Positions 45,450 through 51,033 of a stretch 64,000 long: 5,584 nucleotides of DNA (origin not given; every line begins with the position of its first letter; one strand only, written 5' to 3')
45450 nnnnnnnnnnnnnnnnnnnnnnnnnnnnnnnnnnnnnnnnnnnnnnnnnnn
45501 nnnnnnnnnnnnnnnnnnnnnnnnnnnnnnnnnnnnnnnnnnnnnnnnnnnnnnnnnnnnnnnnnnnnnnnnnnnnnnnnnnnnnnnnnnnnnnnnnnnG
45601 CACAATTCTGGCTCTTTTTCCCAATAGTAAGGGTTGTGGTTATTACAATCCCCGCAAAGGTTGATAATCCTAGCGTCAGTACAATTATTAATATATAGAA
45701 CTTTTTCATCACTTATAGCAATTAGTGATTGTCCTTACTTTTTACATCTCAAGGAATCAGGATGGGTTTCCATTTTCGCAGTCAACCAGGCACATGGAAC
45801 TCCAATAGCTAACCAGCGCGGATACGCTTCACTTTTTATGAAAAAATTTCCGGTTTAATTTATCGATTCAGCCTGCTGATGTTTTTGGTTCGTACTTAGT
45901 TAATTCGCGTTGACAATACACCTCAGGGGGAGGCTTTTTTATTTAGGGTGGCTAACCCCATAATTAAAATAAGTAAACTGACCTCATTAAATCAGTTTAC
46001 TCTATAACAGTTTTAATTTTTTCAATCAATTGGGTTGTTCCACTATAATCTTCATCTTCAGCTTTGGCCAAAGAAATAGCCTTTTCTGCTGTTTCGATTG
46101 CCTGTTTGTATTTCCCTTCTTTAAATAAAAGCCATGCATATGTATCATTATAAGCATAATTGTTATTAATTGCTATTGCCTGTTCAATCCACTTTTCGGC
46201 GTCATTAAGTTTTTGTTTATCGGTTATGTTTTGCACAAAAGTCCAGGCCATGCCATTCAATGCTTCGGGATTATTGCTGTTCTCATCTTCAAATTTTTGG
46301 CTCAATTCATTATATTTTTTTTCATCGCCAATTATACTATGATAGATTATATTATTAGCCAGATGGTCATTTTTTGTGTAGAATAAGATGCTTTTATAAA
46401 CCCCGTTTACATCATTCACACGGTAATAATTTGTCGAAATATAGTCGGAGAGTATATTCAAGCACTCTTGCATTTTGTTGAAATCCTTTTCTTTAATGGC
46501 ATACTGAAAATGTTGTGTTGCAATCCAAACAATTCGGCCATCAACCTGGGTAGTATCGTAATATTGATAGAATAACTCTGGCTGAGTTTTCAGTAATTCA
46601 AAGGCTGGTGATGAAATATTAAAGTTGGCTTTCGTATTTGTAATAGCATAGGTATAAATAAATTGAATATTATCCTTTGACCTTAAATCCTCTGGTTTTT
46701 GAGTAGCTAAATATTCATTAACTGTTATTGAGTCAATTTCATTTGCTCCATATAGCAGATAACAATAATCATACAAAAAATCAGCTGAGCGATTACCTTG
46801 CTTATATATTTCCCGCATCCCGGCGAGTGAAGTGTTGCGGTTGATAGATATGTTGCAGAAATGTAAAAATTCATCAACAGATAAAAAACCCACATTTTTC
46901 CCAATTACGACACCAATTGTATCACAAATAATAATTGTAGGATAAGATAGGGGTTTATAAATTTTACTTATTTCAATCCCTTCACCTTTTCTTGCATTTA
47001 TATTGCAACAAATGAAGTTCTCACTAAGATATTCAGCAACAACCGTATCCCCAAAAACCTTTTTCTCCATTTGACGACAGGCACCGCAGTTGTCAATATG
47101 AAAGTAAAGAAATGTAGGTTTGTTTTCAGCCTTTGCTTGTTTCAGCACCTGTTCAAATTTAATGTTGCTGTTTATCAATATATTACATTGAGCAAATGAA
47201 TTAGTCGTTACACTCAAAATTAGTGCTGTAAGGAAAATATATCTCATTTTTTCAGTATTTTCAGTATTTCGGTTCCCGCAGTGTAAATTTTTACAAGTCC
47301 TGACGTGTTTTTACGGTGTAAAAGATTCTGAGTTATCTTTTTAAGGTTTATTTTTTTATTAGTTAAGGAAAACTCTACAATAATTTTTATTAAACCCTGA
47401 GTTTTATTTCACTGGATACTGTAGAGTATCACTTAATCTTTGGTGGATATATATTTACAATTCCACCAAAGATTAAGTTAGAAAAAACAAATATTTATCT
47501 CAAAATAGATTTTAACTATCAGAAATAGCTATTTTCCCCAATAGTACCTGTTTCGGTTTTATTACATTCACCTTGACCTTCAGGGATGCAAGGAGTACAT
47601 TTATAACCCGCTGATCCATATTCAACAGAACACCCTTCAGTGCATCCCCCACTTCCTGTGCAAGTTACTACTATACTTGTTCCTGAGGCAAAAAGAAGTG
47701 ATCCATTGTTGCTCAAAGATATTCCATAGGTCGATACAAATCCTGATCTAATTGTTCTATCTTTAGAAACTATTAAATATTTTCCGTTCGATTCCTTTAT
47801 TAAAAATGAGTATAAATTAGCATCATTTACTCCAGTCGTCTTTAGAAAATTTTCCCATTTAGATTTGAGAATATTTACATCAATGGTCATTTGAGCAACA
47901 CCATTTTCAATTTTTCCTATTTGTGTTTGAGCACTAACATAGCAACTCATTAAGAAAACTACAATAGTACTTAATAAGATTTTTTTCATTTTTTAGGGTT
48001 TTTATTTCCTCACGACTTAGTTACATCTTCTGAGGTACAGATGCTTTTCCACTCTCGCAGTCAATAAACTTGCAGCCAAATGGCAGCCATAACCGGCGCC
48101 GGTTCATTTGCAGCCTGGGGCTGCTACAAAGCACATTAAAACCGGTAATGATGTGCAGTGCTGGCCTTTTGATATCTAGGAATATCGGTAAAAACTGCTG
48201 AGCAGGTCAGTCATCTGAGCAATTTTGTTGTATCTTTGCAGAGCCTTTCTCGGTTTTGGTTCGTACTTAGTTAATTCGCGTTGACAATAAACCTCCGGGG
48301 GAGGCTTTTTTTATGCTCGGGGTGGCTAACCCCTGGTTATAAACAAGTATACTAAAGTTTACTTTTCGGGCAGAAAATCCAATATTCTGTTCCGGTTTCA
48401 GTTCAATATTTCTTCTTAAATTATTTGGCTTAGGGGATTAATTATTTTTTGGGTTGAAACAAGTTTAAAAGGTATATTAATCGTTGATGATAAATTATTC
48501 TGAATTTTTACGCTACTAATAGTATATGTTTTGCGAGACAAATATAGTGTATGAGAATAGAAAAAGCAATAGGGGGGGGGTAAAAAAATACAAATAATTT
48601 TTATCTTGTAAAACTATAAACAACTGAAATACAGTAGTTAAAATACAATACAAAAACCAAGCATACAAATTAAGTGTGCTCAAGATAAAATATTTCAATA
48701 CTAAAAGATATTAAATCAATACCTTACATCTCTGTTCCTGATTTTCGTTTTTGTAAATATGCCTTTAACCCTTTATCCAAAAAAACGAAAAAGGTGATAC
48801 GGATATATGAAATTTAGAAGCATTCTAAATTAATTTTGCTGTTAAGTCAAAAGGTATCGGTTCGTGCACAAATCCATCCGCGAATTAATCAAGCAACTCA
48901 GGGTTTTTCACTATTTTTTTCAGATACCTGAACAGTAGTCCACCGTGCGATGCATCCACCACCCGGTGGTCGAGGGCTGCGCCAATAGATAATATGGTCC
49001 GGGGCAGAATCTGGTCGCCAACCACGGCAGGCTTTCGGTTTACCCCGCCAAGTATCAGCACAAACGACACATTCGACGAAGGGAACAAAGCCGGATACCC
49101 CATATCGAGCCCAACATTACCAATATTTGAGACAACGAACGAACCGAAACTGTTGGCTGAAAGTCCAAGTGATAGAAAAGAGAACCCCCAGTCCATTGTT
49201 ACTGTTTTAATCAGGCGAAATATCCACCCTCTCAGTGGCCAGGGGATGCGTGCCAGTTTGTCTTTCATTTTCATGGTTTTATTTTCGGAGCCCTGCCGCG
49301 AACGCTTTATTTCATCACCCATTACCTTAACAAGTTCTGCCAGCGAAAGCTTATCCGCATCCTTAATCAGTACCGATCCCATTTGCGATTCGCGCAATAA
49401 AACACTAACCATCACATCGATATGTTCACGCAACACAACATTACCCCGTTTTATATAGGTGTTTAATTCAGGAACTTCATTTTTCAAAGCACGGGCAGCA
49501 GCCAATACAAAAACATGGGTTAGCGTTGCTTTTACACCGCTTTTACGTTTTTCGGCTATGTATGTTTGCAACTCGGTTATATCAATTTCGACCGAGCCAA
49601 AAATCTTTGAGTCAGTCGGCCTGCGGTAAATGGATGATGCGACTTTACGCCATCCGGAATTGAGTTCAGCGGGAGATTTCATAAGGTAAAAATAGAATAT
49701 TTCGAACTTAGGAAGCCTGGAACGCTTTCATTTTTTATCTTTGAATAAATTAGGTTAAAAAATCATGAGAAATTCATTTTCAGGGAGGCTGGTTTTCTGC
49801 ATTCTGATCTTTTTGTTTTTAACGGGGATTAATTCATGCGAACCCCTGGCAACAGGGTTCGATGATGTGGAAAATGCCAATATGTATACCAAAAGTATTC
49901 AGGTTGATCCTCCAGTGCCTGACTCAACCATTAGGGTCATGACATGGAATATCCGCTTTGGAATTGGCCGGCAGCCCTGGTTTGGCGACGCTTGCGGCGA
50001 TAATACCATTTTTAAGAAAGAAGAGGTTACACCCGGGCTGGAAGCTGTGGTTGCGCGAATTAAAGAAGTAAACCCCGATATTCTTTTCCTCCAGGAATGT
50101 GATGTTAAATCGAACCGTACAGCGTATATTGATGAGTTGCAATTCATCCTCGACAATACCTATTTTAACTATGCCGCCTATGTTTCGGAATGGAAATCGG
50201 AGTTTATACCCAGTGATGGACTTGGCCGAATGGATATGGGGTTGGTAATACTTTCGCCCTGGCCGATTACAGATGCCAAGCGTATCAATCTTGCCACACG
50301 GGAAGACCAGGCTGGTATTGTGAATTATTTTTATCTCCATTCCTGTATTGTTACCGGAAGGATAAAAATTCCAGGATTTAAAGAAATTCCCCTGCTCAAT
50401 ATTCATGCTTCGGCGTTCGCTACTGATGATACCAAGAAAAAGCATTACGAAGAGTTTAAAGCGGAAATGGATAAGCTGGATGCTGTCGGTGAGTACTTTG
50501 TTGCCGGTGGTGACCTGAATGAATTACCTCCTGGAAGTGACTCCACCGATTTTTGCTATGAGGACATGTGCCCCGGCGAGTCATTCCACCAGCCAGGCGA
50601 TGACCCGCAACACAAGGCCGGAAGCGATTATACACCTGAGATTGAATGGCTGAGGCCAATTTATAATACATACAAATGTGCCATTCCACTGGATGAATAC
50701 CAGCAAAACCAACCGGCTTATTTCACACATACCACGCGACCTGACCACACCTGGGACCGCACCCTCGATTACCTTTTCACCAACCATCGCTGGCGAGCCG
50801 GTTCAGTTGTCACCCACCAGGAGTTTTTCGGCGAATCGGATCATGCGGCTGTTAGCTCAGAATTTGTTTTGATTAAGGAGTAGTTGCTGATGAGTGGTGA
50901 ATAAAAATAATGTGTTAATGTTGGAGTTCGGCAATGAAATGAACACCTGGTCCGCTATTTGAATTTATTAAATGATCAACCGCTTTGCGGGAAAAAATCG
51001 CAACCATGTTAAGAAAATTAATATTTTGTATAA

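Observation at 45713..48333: Duplicated upstream module shared by two unrelated small secreted-protein genes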

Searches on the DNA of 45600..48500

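Call 4: search_rna_families(source=window, start=45600, end=48500, threshold=evalue, max_evalue=10, show_alignments=4)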
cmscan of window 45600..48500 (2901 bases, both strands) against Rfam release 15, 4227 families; matches with E-value up to 10: 9.
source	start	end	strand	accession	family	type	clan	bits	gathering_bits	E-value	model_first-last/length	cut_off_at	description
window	46022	46182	-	RF01601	plasmodium_snoR26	Gene; snRNA; snoRNA; CD-box;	-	25.8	50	4.6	1-160/160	no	small nucleolar RNA snoR26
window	47431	47479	+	RF04252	mir-8186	Gene; miRNA;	-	25.7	80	0.014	1-61/61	no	mir-8186 microRNA precursor family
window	47431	47478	+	RF04053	mir-95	Gene; miRNA;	-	24.2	67.5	0.14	16-63/79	no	mir-95 microRNA precursor family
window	47431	47478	-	RF04053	mir-95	Gene; miRNA;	-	23.2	67.5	0.25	16-63/79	no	mir-95 microRNA precursor family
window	47432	47477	+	RF00672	mir-190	Gene; miRNA;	CL00089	22.2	48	0.58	17-61/78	no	mir-190 microRNA precursor family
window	46295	46330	-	RF01277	snoU54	Gene; snRNA; snoRNA; CD-box;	CL00008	21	35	0.46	1-67/67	no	Small nucleolar RNA U54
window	46287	46323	+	RF01378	CRISPR-DR65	Gene; CRISPR;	-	20.3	43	6.9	1-37/37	no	CRISPR RNA direct repeat element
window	46166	46263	+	RF03272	mir-2187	Gene; miRNA;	-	19.3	67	5.8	1-62/62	no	mir-2187 microRNA precursor family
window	47910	47958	-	RF00377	snoU6-53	Gene; snRNA; snoRNA; CD-box;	-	17.7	36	1.8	1-110/110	no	Small nucleolar RNA U6-53/MBII-28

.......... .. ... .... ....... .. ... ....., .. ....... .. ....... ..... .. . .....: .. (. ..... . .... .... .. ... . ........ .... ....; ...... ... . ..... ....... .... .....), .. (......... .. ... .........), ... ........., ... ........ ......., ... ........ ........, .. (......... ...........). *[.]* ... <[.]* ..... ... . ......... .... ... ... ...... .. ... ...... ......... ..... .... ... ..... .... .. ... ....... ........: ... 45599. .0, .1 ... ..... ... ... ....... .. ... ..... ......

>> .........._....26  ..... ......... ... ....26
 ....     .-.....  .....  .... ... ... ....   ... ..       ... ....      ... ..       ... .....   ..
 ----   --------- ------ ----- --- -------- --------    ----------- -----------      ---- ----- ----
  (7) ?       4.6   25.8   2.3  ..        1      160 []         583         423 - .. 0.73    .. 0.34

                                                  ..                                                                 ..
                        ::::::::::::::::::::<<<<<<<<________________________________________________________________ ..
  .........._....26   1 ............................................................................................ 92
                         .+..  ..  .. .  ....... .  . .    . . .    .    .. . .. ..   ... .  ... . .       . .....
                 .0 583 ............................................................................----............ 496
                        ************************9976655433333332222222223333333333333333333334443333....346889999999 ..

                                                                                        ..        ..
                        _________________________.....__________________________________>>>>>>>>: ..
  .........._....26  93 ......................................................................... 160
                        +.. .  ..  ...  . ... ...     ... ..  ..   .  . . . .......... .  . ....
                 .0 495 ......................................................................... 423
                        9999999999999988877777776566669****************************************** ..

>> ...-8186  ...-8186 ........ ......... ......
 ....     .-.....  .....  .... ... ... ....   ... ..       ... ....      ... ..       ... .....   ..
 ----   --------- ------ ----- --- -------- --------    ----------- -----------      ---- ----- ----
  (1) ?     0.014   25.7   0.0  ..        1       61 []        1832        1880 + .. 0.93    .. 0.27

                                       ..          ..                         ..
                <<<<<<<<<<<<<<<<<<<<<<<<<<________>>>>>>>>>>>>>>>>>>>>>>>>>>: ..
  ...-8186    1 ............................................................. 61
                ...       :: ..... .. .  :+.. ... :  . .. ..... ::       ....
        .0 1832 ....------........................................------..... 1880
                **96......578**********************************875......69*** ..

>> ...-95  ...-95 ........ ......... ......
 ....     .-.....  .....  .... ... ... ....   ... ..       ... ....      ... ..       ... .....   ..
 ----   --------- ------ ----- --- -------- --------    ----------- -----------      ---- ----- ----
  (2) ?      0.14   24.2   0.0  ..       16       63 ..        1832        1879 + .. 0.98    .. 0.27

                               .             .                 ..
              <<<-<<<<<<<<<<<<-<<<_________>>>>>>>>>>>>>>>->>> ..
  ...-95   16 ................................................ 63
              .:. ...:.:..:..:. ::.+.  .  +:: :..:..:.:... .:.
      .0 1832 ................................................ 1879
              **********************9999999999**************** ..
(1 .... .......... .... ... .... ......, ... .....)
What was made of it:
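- On Any Rfam 15 family: At E<=10 over 45600-48500 there were only chance hits outside the module (call 4).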

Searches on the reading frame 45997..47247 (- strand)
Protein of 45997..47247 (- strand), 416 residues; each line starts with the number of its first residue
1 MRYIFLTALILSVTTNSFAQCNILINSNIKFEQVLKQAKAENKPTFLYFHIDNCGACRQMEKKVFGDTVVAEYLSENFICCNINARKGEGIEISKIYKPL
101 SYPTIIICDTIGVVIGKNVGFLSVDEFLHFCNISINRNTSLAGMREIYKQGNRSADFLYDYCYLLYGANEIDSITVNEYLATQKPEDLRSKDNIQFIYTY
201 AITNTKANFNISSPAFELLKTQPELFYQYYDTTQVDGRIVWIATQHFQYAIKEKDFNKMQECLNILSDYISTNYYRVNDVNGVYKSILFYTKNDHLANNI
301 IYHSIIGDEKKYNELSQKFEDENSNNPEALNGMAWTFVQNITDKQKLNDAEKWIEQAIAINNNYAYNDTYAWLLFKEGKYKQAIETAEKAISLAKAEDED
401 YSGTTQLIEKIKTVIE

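Call 20: search_protein_families(library=pfam, proteins=[window:45997-47247:-], max_evalue=0.01)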
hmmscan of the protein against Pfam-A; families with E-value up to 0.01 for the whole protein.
window:45997-47247:- (416 aa): 8 families
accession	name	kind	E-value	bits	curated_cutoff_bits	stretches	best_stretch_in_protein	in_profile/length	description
PF13899.12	Thioredoxin_7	-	2.6e-09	37.5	27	1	31-107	6-80/83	Thioredoxin-like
PF13098.12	Thioredoxin_2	-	9.6e-08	32.8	27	1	38-129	1-102/104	Thioredoxin-like domain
PF03190.21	Thioredox_DsbH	-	2.2e-07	31.4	27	1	32-97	27-90/163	Protein of unknown function, DUF255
PF07719.23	TPR_2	-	0.00011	22.5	27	0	369-394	6-31/34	Tetratricopeptide repeat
PF00515.34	TPR_1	-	0.00025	21.2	27.8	0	371-393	8-30/34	Tetratricopeptide repeat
PF12895.13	ANAPC3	-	0.00072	20.2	27.2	1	343-390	1-49/82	Anaphase-promoting complex, cyclosome, subunit 3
PF13181.12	TPR_8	-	0.0044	17.5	25.7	1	370-395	7-32/34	Tetratricopeptide repeat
PF00085.26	Thioredoxin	-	0.0062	17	23.5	0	27-110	6-81/103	Thioredoxin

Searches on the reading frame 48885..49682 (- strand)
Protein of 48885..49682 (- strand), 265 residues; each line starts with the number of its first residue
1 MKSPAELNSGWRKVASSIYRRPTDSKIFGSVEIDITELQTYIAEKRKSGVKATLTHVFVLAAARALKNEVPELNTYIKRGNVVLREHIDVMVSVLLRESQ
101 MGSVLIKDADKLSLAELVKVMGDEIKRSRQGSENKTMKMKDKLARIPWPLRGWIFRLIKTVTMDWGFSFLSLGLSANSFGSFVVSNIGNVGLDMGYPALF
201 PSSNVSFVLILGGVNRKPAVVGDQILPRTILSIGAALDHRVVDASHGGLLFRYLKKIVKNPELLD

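Call 20: search_protein_families(library=pfam, proteins=[window:48885-49682:-], max_evalue=0.01)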
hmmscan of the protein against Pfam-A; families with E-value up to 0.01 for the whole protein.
window:48885-49682:- (265 aa): 1 family
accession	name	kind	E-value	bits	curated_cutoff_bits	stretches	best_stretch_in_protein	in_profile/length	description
PF00198.28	2-oxoacid_dh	-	8.4e-23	81.5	23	2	180-264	148-230/232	2-oxoacid dehydrogenases acyltransferase (catalytic domain)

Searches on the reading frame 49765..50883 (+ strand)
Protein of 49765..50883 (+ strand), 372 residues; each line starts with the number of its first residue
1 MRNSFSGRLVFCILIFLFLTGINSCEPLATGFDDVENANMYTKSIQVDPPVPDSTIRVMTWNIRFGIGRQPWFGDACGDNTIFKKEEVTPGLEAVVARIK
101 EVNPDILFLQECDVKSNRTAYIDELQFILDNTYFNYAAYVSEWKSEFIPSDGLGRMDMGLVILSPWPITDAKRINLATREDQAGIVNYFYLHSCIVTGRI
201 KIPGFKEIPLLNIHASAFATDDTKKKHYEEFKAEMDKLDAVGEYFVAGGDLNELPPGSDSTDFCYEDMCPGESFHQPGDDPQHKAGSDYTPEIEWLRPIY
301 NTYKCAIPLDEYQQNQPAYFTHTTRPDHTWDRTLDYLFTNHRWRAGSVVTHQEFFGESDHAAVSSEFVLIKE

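Call 33: search_protein_families(library=pfam, proteins=[window:49765-50883:+], max_evalue=0.001)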
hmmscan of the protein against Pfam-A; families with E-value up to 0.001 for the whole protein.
window:49765-50883:+ (372 aa): 1 family
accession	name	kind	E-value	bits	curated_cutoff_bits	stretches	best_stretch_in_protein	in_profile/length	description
PF03372.29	Exo_endo_phos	-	1.3e-19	71.3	24.5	1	59-360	1-225/225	Endonuclease/Exonuclease/phosphatase family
